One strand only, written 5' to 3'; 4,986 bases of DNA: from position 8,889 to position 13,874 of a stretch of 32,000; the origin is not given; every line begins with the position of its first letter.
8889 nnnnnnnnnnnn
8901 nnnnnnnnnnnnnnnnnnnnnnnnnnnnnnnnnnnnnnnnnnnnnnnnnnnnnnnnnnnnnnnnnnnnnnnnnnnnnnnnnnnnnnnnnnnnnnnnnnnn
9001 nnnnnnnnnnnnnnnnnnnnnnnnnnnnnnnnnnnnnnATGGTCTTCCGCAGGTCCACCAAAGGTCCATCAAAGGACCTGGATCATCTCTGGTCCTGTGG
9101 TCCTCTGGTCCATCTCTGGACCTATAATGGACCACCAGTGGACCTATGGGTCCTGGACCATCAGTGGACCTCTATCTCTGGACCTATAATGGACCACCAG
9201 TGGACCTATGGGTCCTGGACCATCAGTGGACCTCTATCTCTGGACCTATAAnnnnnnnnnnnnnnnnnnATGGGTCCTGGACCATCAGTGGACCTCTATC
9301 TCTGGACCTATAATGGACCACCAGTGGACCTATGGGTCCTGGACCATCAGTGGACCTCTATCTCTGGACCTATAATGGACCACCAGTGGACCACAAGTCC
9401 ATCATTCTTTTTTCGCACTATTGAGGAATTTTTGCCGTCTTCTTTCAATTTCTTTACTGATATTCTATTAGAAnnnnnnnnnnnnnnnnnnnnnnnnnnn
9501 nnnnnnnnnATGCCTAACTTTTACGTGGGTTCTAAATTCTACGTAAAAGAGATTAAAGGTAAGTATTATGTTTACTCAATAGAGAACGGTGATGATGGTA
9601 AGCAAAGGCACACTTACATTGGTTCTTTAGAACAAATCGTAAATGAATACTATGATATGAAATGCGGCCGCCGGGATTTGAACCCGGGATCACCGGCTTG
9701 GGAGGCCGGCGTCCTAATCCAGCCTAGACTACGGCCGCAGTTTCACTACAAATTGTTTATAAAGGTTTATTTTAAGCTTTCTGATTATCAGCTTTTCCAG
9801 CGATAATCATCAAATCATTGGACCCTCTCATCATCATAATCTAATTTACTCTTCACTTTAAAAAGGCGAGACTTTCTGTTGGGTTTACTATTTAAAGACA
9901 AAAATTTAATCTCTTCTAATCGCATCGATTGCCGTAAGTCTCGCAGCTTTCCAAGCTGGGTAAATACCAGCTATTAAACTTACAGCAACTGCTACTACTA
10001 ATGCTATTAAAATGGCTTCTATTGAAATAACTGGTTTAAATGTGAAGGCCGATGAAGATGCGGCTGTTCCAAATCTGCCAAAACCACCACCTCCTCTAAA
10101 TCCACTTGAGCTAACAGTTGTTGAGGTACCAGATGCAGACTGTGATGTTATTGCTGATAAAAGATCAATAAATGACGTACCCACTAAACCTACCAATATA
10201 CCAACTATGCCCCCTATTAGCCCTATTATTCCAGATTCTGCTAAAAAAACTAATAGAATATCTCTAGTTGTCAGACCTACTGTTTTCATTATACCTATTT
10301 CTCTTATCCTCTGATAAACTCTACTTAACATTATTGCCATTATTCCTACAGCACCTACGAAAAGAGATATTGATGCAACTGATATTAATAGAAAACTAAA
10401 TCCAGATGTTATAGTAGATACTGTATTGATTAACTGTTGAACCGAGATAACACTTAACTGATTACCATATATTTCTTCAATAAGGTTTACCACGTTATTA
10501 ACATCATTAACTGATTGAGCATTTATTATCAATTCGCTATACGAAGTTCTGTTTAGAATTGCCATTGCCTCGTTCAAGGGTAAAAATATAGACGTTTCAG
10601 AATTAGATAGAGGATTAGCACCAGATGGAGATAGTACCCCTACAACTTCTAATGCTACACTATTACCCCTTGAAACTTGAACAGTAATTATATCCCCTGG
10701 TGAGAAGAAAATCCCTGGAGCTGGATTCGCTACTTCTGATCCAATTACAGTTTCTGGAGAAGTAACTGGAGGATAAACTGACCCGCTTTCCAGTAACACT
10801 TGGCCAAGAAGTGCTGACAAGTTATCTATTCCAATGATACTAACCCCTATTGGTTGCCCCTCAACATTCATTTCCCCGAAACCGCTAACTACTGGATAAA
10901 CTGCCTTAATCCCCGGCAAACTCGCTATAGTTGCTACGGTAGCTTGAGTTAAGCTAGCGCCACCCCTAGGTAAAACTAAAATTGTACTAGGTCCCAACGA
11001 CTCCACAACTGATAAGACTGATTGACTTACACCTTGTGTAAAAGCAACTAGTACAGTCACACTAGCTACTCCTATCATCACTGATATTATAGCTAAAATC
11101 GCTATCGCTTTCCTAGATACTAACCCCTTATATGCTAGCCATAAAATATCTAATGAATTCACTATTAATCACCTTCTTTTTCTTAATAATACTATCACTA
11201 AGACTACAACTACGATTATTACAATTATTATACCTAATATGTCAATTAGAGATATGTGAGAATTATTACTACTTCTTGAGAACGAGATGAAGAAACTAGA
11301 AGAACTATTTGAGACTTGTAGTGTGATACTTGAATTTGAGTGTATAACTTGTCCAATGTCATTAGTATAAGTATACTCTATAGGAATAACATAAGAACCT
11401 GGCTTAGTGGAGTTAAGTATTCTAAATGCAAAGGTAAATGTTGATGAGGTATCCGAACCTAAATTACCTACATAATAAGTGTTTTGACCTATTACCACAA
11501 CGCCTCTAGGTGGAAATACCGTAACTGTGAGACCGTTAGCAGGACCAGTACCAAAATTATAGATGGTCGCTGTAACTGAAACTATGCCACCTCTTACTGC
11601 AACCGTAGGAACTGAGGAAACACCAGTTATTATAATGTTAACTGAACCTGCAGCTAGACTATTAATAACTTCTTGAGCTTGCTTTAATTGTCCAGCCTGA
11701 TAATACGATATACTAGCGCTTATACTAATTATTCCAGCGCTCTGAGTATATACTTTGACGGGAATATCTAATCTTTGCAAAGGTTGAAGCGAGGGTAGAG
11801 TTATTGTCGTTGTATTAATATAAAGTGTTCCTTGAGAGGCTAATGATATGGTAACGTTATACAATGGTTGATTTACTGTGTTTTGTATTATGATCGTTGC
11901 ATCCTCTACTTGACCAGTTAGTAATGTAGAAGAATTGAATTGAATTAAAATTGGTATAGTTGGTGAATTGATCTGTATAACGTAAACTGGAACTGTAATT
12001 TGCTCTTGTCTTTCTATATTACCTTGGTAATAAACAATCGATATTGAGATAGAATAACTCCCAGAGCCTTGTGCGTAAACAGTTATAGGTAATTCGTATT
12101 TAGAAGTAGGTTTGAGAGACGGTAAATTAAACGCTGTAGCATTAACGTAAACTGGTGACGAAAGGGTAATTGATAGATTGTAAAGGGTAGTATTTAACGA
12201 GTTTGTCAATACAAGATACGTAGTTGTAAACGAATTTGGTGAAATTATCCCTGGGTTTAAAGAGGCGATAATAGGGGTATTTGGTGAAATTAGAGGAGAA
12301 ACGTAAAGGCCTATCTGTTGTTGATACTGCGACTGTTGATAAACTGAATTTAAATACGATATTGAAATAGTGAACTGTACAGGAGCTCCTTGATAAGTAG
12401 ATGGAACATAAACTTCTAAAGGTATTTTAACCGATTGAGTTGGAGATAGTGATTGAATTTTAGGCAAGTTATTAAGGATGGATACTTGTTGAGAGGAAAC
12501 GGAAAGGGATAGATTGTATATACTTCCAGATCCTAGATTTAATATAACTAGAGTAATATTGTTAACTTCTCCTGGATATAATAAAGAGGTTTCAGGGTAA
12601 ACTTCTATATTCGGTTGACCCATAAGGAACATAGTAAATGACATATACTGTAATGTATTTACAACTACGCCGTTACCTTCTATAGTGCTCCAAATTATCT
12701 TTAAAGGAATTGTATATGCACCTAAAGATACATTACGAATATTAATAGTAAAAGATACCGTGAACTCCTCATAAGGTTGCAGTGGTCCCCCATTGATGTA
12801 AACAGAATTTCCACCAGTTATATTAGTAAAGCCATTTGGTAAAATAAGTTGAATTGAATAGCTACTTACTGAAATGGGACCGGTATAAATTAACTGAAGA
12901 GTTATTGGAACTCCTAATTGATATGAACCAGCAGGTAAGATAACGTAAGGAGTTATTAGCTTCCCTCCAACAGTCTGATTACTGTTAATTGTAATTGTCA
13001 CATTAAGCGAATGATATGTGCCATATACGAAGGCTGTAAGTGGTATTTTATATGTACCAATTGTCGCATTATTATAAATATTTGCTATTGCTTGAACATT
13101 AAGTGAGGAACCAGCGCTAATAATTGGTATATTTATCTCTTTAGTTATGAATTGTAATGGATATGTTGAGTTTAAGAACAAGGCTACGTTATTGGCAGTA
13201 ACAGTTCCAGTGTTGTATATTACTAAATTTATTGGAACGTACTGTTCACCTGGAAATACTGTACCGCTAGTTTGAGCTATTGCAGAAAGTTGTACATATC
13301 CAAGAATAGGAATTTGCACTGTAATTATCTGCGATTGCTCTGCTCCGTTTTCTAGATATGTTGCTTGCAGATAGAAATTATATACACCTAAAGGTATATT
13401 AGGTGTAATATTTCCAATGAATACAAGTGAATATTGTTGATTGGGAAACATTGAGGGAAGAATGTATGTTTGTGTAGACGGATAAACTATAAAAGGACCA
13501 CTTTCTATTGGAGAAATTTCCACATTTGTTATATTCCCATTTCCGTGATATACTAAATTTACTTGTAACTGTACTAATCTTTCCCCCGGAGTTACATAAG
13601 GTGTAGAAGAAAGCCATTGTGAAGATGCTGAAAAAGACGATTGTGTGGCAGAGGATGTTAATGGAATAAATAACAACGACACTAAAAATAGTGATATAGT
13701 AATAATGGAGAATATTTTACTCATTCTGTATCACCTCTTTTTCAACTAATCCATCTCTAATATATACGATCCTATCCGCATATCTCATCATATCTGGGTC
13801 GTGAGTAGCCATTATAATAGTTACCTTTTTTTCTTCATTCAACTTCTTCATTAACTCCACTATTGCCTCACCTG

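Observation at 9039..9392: Perfect 62-bp tandem array of helically phased TGGACC words, just upstream of the split integrase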

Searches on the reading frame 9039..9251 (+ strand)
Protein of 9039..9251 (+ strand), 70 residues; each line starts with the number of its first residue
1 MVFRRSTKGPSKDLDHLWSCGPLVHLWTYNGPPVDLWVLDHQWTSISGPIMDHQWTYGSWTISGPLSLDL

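Call 65: find_encoding_contigs(protein=window:9039-9251:+, flank=4000, max_places=10)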
Protein window:9039-9251:+ (70 aa): no gene with exactly this product is on record in the collection.

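Call 75: search_protein_families(library=pfam, proteins=[window:9039-9248:+], max_evalue=0.01)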
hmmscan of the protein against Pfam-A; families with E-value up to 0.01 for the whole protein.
window:9039-9248:+ (70 aa): 0 families

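Call 76: search_protein_families(library=phrogs, proteins=[window:9039-9248:+], max_evalue=0.01)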
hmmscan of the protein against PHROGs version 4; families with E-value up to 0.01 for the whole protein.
window:9039-9248:+ (70 aa): 1 family
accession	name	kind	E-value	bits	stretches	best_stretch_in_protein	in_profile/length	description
phrog_23750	-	unknown function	6.3e-37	126.7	1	8-70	1-55/55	-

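Call 97: find_homologous_proteins(query=window:9039-9248:+, max_evalue=0.001)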
Query window:9039-9248:+ (70 aa): 2 proteins with E <= 0.001 among 2 candidates.
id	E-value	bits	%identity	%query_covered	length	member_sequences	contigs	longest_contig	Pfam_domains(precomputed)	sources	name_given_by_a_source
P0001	2.0e-43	164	100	100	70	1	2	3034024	-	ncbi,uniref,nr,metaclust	ncbi:ORF 70 [Sulfolobus spindle-shaped virus 2]|uniref:Fuselloviral protein SSV2p08 n=2 Tax=root Tax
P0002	3.6e-15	73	75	69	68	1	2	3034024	-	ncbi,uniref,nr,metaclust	ncbi:ORF 68 [Sulfolobus spindle-shaped virus 2]|uniref:Fuselloviral protein SSV2p05 n=2 Tax=root Tax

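Call 98: find_encoding_contigs(protein=P0001, flank=1500, max_places=5)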
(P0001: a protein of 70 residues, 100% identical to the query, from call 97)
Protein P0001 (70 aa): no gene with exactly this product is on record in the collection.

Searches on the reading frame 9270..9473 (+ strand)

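Call 75: search_protein_families(library=pfam, proteins=[window:9270-9473:+], max_evalue=0.01)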
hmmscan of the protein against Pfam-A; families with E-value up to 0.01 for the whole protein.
window:9270-9473:+ (68 aa): 0 families

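Call 76: search_protein_families(library=phrogs, proteins=[window:9270-9473:+], max_evalue=0.01)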
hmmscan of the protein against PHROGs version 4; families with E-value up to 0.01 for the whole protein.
window:9270-9473:+ (68 aa): 1 family
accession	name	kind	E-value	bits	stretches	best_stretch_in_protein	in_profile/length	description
phrog_23750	-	unknown function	7.6e-30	104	1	1-42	1-42/55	-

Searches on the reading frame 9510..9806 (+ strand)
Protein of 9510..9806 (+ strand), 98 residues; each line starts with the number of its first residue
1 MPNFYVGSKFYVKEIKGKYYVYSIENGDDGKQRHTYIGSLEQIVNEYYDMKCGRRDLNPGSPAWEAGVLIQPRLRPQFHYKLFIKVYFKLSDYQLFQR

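Call 64: find_encoding_contigs(protein=window:9510-9806:+, flank=3000, max_places=10)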
Protein window:9510-9806:+ (98 aa): no gene with exactly this product is on record in the collection.

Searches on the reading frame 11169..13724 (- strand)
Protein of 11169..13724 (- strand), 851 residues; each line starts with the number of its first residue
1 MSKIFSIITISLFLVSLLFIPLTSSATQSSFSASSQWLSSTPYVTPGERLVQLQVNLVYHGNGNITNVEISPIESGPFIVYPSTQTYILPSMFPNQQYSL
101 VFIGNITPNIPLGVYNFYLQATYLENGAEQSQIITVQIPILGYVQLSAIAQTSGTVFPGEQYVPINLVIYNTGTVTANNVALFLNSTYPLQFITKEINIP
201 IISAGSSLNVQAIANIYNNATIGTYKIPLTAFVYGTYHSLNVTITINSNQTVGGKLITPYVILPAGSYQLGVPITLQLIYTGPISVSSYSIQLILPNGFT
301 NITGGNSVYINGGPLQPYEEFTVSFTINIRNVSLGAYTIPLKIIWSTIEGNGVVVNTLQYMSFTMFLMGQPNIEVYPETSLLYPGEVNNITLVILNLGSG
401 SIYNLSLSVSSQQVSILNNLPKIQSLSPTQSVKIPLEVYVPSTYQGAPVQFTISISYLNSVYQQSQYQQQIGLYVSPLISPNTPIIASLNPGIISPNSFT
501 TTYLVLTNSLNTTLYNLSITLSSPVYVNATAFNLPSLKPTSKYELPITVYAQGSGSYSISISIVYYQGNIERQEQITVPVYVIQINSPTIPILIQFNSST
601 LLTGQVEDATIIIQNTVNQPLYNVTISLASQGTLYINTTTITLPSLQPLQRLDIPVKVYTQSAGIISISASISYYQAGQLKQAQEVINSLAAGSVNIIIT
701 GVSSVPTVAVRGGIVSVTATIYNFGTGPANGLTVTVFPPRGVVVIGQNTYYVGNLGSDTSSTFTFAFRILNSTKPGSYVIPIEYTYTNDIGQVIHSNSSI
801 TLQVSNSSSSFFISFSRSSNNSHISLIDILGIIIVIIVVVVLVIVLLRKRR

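Call 67: find_encoding_contigs(protein=window:11169-13724:-, flank=5000, max_places=6)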
Protein window:11169-13724:- (851 aa): 23 contigs read that carry it; 2 places shown.
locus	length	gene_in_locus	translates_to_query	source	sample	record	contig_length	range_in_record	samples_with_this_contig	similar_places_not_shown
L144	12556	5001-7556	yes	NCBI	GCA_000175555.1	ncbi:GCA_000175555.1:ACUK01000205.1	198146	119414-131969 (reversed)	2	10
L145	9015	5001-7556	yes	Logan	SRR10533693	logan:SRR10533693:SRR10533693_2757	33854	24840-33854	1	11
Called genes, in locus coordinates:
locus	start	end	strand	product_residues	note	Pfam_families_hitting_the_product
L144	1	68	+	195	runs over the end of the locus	PF13207:AAA_17, PF13238:AAA_18 (weak)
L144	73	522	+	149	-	-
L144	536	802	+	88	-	PF01199:Ribosomal_L34e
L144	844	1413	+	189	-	PF00004:AAA (faint), PF02224:Cytidylate_kin, PF13189:Cytidylate_kin2, PF13207:AAA_17, PF13238:AAA_18, PF13671:AAA_33 (weak)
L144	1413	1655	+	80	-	PF27251:CedA1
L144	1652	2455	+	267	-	PF27251:CedA1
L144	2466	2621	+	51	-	-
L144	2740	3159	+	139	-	PF01951:Archease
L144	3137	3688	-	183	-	PF07998:Peptidase_M54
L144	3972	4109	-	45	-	-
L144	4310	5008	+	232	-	PF00005:ABC_tran, PF02463:SMC_N (weak), PF13304:AAA_21 (weak)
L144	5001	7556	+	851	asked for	PF07705:CARDB (faint), PF10633:NPCBM_assoc (faint), PF23643:TRAPPC13_C (faint)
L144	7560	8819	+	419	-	PF12704:MacB_PCD, PF02687:FtsX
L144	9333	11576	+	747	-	PF01645:Glu_synthase, PF04898:Glu_syn_central (weak)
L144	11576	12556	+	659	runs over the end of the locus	PF00310:GATase_2 (weak), PF13522:GATase_6 (faint), PF01493:GXGXG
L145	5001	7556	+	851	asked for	PF07705:CARDB (faint), PF10633:NPCBM_assoc (faint), PF23643:TRAPPC13_C (faint)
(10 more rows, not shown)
